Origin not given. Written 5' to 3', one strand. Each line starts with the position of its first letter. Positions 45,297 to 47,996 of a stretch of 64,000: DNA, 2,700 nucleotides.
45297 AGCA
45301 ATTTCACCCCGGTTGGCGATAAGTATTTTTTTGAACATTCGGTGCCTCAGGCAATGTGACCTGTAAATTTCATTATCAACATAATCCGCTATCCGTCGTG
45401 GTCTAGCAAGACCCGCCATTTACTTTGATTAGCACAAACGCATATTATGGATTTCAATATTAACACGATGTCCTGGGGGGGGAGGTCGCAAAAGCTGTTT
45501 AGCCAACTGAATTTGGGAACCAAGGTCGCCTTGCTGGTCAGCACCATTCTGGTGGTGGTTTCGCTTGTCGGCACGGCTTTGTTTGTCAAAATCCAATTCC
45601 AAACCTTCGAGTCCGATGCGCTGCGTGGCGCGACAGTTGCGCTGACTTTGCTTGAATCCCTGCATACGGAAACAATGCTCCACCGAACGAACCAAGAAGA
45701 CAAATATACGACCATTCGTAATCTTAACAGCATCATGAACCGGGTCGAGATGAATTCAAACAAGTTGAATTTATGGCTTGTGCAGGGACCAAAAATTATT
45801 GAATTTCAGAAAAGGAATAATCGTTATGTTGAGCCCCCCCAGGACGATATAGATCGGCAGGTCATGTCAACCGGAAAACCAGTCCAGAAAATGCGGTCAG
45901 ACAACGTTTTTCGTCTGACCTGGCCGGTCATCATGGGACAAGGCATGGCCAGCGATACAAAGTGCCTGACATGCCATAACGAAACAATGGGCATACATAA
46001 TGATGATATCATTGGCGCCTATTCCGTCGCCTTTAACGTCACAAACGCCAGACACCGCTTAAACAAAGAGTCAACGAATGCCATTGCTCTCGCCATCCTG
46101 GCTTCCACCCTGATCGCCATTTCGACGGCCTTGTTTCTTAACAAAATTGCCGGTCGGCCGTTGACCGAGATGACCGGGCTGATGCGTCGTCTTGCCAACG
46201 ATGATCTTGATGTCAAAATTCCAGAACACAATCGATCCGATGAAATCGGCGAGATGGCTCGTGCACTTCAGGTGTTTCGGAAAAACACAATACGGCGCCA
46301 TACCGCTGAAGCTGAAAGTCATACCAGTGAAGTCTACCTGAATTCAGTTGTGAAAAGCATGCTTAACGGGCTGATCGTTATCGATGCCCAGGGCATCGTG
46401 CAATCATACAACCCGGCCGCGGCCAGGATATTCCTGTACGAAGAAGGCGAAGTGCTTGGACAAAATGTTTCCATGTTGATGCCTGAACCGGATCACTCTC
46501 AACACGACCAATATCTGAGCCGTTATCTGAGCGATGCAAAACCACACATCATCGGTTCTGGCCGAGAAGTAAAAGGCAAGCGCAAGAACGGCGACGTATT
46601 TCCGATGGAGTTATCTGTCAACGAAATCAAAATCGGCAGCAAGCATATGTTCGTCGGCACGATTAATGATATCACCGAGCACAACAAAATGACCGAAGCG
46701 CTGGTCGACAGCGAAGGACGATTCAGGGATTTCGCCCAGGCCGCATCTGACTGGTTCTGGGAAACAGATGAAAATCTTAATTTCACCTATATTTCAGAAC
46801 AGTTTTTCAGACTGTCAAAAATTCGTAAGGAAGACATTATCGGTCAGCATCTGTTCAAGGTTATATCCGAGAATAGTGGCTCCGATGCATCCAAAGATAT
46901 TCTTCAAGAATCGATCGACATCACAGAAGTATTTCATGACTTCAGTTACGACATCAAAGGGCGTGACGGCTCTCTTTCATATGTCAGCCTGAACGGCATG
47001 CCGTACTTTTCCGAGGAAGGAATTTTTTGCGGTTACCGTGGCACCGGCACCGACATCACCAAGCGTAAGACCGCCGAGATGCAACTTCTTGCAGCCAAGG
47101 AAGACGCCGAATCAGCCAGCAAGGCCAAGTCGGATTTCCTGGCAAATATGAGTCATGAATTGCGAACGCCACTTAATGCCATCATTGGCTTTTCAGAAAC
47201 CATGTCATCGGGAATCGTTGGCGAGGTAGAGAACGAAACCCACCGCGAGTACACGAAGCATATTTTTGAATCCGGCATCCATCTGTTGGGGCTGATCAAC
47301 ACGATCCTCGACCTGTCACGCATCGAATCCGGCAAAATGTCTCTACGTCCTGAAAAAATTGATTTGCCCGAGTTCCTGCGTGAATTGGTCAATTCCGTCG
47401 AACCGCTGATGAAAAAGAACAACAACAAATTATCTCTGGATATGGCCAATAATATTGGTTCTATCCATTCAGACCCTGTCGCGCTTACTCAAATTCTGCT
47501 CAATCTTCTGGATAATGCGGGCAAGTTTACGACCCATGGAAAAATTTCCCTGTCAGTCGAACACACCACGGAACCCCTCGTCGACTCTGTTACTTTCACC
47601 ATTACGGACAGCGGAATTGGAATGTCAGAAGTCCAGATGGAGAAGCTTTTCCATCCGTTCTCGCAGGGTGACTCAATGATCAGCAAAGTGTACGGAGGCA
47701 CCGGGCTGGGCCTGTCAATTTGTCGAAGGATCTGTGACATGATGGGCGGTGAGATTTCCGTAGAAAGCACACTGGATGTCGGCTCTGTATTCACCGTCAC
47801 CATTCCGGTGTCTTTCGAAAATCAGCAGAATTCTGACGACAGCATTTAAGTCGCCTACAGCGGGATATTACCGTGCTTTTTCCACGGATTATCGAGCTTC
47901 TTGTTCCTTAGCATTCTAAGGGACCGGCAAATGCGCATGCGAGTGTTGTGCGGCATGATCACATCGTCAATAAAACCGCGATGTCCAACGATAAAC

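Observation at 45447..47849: Histidine kinase combining a periplasmic c-type-heme (CxxCH) domain with a FixL-type heme PAS domain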

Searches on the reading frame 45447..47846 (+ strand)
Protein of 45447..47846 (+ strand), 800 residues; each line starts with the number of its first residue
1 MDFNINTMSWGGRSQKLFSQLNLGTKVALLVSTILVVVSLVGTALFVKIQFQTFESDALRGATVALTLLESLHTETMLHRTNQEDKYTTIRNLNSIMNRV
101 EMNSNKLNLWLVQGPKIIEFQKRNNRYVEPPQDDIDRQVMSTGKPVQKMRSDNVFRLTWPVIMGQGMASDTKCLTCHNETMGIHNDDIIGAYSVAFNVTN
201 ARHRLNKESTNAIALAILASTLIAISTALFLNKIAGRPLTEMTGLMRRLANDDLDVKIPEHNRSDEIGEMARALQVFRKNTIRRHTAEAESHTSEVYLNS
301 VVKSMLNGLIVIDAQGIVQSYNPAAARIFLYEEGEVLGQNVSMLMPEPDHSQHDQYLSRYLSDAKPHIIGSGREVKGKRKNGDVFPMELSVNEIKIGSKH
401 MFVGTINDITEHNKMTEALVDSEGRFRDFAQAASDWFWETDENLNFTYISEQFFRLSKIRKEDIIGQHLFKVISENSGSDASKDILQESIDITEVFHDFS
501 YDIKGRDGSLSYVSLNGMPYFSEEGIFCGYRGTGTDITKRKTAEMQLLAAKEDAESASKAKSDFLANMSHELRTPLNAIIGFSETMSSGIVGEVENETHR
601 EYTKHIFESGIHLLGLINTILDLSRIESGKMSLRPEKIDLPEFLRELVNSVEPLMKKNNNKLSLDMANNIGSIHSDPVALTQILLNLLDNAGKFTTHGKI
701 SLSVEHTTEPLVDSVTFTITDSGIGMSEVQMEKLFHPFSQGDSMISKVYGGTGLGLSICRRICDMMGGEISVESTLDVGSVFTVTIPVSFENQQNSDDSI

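Call 3: search_protein_families(library=pfam, proteins=[window:45447-47846:+], max_evalue=1)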
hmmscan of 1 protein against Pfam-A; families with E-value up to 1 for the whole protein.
window:45447-47846:+ (800 aa): 12 families
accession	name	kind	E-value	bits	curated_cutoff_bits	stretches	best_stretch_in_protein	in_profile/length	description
PF02518.31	HATPase_c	-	2.6e-28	99.1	26.4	1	676-788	2-109/111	Histidine kinase-, DNA gyrase B-, and HSP90-like ATPase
PF00989.32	PAS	-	1.1e-26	93.4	22.6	2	300-409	5-113/113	PAS fold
PF13426.13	PAS_9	-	5.8e-23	81.6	27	2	307-411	2-103/103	PAS domain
PF00512.31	HisKA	-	3.7e-20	72.2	26.9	1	560-629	1-66/66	His Kinase A (phospho-acceptor) domain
PF08448.16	PAS_4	-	1.6e-13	51.2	23.1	2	307-369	6-68/110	PAS fold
PF00672.30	HAMP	-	8.3e-10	39.3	25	1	236-280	7-50/53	HAMP domain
PF24820.1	Diguanyl_cycl_sensor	-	1.2e-06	28.9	28.1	1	302-408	2-109/109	Diguanylate cyclase-like sensor domain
PF13188.13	PAS_8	-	1.2e-06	28.6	21.8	2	298-344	3-46/65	PAS domain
PF13596.12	PAS_10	-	0.0017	19.4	22.1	0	441-538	16-106/106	PAS domain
PF08447.18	PAS_3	-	0.0069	17.1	25.6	1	447-533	2-88/89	PAS fold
PF11845.13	Tll0287-like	-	0.17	12.7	24.1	1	116-194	57-141/144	Tll0287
PF19965.4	VMAP-M2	-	0.18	11.9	27.7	1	197-250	83-138/214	vWA-MoxR associated protein middle region (VMAP-M) 2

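Call 4: search_protein_families(library=ncbifam, proteins=[window:45447-47846:+], max_evalue=1)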
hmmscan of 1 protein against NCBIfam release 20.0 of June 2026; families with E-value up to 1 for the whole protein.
window:45447-47846:+ (800 aa): 94 families (the best 25 are shown)
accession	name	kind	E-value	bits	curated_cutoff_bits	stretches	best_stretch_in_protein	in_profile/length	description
NF041947.1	LuxQ_Vibrio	equivalog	1.9e-72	244.4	1200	1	534-796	445-704/843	quorum-sensing autoinducer 2 sensor kinase/phosphatase LuxQ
TIGR02956.1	TMAO_torS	equivalog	3.7e-70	237.2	676.5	2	549-790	452-684/967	TMAO reductase system sensor histidine kinase/response regulator TorS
NF008318.0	PRK11107.1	equivalog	5.2e-68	230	890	2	545-796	277-526/920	two-component sensor histidine kinase BarA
NF046044.1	PnpS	equivalog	3.4e-65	220.6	400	2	556-787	165-390/390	two-component system histidine kinase PnpS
NF038297.2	hybrid_HK_HrmK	equivalog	4.4e-63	213.9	725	1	544-795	218-464/607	hybrid histidine kinase/response regulator HrmK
NF047874.1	MASE3_PAS_HK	subfamily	2.9e-61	208.1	560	2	414-796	255-633/655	MASE3 domain-containing sensor histidine kinase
NF008302.0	PRK11091.1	equivalog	1.2e-60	205.6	838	1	407-797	138-514/779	aerobic respiration two-component sensor histidine kinase ArcB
NF033092.0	HK_WalK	equivalog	2.1e-57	195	725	2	554-788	365-594/594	cell wall metabolism sensor histidine kinase WalK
NF041593.1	histid_kinase_PdhS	equivalog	4.3e-56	190.5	2000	2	529-787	770-1034/1041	cell-division control histidine kinase PdhS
NF011874.0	PRK15347.1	equivalog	2.1e-53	181.6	852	2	545-789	382-615/921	two component system sensor kinase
NF041777.1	sens_FixL_Rhizob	equivalog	6.1e-53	180.2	850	2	287-416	114-243/485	sensor protein FixL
NF045901.1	HisKinLetSLeg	equivalog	7.2e-51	173.2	1650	1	544-788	276-518/906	two-component system sensor histidine kinase LetS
NF008543.0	PRK11466.1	equivalog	3.8e-50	170.6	982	2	536-792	414-666/914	TMAO reductase system sensor histidine kinase/response regulator TorS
NF008468.0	PRK11360.1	equivalog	6.2e-49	166.9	646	2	413-794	257-614/616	two-component system sensor histidine kinase AtoS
NF008099.0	PRK10841.1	equivalog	6.9e-49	166.4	920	1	536-791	445-693/949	two-component system sensor histidine kinase RcsC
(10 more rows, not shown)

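Call 5: search_solved_structures(query=window:45447-47846:+, max_evalue=0.01, show_alignments=0)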
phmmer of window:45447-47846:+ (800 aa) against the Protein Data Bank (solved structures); distinct sequences matched with E-value up to 0.01: 101 (the best 60 are shown).
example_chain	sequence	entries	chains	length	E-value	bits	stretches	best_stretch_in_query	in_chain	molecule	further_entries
7z8n_A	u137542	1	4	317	2.9e-43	151.6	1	545-787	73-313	Histidine kinase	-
4jas_A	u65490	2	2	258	1e-36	130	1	557-798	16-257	Histidine kinase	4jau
2c2a_A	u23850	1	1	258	1.3e-36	129.7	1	557-798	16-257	SENSOR HISTIDINE KINASE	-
5uht_A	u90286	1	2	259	1.3e-36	129.7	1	557-798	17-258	Sensor histidine kinase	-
3dge_A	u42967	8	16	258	1.3e-36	129.7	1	557-798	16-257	Sensor protein | Histidine kinase | Sensor histidine kinase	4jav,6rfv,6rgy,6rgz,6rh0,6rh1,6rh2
6azr_A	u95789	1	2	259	6.4e-36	127.4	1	557-798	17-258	Sensor histidine kinase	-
8js5_A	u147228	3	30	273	2.9e-35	125.2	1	284-417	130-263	Sensor protein FixL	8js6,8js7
6rh7_A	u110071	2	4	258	3.2e-35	125.1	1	557-798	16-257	Sensor histidine kinase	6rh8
1dp6_A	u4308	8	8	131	1.3e-34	123.1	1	295-417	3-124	FIXL PROTEIN | SENSOR PROTEIN FIXL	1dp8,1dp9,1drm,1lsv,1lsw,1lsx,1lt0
1y28_A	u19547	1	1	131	8.5e-34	120.4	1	295-417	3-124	Sensor protein fixL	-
2cmn_A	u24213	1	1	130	1e-33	120.1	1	295-417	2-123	SENSOR PROTEIN FIXL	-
7p8e_A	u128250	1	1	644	8.5e-33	117.1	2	532-705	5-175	Receiver domain of histidine kinase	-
1xj4_A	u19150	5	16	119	9e-33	117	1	307-417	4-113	Sensor protein fixL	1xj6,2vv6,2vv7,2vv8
1xj2_A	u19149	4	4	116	1.3e-32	116.5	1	308-417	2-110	Sensor protein fixL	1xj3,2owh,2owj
6dk8_A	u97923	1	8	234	2.2e-27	99.1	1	563-794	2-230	RetS (Regulator of Exopolysaccharide and Type III Secretion)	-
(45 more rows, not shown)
